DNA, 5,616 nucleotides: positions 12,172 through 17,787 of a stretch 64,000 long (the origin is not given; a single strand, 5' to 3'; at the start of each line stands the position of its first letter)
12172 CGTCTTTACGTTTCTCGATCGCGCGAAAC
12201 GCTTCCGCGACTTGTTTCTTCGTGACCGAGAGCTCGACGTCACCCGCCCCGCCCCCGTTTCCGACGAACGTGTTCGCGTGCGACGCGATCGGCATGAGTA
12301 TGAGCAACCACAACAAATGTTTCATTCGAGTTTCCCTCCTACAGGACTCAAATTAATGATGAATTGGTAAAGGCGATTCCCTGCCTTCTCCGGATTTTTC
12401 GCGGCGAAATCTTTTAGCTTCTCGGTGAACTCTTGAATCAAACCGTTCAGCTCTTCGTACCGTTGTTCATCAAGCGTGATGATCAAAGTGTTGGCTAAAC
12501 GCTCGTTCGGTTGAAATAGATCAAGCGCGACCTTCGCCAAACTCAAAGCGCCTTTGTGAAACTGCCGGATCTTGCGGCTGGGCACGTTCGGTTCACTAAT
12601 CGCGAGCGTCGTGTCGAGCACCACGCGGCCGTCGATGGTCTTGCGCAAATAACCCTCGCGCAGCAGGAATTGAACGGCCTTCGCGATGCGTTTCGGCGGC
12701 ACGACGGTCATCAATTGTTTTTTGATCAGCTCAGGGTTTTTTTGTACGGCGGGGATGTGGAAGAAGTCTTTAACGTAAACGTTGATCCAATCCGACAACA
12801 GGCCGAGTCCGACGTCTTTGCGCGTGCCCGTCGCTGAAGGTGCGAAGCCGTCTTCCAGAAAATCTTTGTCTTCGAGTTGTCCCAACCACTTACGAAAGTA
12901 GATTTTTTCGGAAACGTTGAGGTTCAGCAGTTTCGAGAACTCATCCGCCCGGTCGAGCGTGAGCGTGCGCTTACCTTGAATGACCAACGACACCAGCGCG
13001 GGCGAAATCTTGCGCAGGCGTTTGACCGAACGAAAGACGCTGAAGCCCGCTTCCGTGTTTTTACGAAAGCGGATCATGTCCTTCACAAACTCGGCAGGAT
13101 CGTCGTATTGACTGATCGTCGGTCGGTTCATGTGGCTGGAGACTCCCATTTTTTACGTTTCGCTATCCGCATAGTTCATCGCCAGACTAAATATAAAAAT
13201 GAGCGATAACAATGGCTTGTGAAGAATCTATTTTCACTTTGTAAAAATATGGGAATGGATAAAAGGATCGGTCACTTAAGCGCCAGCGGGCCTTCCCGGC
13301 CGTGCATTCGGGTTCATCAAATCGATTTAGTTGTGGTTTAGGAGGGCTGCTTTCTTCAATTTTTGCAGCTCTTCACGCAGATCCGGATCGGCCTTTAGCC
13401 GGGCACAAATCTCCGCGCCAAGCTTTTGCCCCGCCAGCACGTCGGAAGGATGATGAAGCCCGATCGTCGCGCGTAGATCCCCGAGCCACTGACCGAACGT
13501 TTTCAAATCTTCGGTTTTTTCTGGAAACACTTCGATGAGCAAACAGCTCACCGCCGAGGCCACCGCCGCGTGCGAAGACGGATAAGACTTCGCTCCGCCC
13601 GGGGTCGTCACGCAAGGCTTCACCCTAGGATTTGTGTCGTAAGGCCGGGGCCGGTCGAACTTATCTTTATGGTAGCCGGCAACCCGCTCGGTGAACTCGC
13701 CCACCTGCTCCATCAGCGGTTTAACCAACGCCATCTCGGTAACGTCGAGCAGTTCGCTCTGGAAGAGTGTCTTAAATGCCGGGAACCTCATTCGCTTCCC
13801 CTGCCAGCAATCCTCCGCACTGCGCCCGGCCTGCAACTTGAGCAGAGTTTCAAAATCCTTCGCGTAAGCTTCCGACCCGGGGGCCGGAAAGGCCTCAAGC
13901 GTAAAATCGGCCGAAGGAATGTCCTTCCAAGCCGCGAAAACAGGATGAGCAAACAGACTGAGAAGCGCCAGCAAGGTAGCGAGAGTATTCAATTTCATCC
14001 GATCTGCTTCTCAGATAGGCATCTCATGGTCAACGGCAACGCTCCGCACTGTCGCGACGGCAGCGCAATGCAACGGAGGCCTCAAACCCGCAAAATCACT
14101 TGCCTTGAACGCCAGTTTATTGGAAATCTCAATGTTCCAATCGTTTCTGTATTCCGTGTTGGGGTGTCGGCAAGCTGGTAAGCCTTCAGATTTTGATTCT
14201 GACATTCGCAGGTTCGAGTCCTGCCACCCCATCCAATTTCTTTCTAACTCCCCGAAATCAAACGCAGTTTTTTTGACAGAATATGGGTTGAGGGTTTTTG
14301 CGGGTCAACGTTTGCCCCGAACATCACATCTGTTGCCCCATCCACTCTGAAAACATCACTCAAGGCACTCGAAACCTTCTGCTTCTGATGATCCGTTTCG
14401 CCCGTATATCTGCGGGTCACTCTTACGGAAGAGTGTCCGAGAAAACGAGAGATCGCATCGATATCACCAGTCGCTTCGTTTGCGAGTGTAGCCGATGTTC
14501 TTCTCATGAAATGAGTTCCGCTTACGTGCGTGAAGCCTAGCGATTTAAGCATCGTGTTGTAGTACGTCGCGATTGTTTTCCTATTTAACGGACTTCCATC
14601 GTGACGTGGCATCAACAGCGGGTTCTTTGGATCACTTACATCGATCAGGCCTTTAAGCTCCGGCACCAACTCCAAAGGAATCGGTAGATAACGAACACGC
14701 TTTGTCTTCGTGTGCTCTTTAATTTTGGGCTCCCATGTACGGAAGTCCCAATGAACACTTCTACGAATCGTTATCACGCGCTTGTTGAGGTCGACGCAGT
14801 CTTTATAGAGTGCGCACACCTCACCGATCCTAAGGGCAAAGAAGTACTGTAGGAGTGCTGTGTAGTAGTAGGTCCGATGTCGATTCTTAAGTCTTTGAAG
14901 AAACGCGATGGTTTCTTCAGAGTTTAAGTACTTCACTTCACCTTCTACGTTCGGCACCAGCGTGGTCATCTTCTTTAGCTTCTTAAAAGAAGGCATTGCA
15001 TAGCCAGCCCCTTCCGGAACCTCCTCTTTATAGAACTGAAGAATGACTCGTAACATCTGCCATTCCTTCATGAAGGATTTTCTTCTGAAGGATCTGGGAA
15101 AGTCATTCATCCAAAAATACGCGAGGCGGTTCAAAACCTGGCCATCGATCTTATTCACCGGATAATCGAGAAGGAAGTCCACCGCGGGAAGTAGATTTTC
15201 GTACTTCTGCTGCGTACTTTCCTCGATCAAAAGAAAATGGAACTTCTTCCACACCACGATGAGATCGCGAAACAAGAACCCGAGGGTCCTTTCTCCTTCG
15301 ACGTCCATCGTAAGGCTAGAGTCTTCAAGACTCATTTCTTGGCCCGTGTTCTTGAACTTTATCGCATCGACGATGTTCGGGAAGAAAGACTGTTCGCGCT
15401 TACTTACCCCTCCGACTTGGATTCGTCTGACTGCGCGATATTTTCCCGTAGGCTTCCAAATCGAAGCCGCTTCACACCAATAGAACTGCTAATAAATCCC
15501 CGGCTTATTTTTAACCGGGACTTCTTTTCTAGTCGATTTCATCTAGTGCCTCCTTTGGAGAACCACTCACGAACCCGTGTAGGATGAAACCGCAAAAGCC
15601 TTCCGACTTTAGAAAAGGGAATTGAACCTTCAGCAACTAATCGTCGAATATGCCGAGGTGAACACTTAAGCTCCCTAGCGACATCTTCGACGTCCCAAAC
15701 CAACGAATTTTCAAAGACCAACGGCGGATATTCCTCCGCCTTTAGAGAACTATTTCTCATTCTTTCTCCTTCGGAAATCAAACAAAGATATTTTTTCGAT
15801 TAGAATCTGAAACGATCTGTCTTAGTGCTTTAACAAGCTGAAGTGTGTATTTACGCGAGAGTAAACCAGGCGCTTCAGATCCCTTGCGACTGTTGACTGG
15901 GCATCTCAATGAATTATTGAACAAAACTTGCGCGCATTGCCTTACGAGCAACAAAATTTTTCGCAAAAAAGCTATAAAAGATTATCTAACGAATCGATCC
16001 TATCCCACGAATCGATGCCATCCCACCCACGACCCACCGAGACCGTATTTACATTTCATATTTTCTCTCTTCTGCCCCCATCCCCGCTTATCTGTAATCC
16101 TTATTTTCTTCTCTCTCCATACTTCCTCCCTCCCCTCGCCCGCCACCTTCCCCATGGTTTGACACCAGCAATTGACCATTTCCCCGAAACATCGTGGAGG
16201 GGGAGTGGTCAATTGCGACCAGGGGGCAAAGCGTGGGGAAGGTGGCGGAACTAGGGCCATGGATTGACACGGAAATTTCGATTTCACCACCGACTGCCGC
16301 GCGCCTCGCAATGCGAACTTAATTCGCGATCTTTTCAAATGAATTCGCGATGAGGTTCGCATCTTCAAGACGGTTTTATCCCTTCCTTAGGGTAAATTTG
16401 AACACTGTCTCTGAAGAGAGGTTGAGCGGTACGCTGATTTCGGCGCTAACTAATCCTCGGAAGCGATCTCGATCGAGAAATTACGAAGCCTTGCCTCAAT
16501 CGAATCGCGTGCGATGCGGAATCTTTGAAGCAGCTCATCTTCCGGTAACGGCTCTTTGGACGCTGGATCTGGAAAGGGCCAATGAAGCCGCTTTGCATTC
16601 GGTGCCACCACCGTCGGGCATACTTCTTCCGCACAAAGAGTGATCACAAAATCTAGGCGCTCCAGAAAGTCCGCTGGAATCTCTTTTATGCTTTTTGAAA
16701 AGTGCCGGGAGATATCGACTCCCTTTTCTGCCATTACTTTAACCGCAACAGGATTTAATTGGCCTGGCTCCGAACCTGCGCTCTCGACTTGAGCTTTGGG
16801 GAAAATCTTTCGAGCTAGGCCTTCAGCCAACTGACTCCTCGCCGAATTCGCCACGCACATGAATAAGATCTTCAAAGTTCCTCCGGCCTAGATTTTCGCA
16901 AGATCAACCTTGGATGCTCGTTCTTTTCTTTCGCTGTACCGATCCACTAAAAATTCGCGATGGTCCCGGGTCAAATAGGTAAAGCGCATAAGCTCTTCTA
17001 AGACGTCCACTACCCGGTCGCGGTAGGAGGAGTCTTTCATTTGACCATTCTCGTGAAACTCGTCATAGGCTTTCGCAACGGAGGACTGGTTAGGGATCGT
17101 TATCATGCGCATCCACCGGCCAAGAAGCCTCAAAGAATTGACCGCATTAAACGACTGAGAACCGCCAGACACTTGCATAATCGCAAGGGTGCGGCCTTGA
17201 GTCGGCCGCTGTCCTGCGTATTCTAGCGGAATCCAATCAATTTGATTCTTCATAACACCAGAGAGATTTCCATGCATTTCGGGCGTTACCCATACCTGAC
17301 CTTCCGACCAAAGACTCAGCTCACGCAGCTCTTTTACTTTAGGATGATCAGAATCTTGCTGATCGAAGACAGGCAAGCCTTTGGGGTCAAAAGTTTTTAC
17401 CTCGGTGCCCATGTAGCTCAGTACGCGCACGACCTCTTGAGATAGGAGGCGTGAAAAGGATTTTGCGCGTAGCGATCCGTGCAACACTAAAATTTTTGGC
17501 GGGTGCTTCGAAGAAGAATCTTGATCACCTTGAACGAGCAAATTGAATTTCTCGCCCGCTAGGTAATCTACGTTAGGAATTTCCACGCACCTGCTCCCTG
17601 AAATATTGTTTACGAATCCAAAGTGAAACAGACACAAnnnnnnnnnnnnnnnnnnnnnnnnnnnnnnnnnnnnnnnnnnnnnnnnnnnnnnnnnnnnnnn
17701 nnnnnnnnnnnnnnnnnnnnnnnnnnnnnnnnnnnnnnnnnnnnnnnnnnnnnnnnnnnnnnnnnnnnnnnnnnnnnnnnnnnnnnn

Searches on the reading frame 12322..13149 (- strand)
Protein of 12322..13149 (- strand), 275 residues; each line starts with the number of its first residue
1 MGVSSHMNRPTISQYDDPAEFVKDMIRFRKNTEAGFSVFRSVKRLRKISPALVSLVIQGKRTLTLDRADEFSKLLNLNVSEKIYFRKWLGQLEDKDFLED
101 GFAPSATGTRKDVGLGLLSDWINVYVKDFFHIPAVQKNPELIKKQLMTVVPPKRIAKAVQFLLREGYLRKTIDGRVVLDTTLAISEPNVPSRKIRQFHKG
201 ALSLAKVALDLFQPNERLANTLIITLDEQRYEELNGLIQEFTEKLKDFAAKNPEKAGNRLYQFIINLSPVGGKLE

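Call 65: search_protein_families(library=pfam, proteins=[window:12322-13149:-], max_evalue=0.0001)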
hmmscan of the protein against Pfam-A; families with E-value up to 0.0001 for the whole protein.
window:12322-13149:- (275 aa): 1 family
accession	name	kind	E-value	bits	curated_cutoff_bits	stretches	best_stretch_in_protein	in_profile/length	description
PF14394.12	DUF4423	-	2.3e-21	76.7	30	1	116-270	16-165/165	Domain of unknown function (DUF4423)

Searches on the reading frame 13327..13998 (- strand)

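Call 64: search_protein_families(library=pfam, proteins=[window:13327-13998:-], max_evalue=0.0001)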
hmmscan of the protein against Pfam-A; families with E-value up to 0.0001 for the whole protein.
window:13327-13998:- (223 aa): 1 family
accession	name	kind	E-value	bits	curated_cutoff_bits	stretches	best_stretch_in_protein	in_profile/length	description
PF01569.27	PAP2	-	1e-09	38.7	27.2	1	110-197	19-117/130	PAP2 superfamily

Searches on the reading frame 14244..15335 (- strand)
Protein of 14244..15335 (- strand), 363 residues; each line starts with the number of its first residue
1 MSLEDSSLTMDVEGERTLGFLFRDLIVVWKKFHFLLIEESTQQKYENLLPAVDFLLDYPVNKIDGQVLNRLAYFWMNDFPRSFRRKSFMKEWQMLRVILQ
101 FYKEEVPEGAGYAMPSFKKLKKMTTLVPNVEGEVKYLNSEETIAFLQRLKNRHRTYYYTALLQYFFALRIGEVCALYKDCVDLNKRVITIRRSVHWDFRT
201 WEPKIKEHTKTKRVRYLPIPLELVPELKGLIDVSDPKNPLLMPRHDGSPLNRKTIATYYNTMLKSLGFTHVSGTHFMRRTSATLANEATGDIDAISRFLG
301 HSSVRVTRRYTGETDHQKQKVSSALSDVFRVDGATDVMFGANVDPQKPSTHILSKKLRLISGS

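Call 65: search_protein_families(library=pfam, proteins=[window:14244-15335:-], max_evalue=0.0001)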
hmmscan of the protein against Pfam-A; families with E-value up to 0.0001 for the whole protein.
window:14244-15335:- (363 aa): 1 family
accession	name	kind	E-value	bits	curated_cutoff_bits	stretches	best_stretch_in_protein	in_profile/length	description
PF00589.27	Phage_integrase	-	1e-22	81.2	27.1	1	137-314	3-169/172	Phage integrase family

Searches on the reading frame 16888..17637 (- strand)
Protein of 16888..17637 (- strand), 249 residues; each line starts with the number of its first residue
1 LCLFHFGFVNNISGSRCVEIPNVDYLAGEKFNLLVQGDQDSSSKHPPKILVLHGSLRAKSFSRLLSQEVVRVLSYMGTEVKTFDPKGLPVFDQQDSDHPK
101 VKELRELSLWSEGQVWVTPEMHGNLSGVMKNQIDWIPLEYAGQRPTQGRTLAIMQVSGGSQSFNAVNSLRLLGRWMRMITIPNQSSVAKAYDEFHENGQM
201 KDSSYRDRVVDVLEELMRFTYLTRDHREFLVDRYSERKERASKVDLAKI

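Call 64: search_protein_families(library=pfam, proteins=[window:16888-17637:-], max_evalue=0.0001)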
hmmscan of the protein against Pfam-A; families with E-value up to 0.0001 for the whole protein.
window:16888-17637:- (249 aa): 2 families
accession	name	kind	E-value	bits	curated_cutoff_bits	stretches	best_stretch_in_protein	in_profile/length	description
PF03358.20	FMN_red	-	1.6e-34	119.1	24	1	47-191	1-151/152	NADPH-dependent FMN reductase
PF02525.22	Flavodoxin_2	-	1e-05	25.7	27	1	48-164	2-142/198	Flavodoxin-like fold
